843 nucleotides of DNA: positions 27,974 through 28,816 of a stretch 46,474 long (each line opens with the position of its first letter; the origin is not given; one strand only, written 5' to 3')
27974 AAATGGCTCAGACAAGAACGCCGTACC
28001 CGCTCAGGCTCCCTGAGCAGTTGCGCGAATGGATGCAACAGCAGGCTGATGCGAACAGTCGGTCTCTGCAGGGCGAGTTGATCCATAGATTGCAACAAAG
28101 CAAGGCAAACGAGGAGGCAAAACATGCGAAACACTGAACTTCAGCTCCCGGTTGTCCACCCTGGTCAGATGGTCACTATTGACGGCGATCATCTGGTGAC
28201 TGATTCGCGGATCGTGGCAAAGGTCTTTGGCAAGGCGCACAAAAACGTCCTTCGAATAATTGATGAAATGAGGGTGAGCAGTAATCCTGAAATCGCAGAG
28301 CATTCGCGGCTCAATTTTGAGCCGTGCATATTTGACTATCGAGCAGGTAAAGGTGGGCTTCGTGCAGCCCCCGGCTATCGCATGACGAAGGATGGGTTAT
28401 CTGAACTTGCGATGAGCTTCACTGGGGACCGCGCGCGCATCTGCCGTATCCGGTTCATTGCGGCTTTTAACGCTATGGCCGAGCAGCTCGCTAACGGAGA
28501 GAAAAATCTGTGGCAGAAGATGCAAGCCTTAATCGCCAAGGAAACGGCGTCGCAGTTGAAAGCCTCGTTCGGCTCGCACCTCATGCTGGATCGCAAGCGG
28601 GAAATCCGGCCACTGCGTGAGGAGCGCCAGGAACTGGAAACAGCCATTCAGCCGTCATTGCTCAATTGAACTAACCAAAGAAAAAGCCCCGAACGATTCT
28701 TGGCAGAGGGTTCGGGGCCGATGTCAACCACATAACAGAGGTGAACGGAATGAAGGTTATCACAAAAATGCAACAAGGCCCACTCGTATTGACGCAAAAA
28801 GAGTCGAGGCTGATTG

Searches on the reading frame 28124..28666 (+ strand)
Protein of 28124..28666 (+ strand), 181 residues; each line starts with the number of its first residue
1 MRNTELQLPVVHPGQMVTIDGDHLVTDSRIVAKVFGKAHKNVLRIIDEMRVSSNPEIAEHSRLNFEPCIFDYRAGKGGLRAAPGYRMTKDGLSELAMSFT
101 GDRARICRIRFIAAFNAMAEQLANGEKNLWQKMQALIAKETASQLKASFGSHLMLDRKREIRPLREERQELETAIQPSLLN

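Call 36: search_protein_families(library=pfam, proteins=[window:28124-28666:+], max_evalue=0.01)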
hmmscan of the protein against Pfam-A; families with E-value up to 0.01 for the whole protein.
window:28124-28666:+ (181 aa): 1 family
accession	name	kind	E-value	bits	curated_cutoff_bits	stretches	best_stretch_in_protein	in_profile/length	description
PF09669.15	Phage_pRha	-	6.9e-20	71.9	29.9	1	26-119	1-90/91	Phage regulatory protein Rha (Phage_pRha)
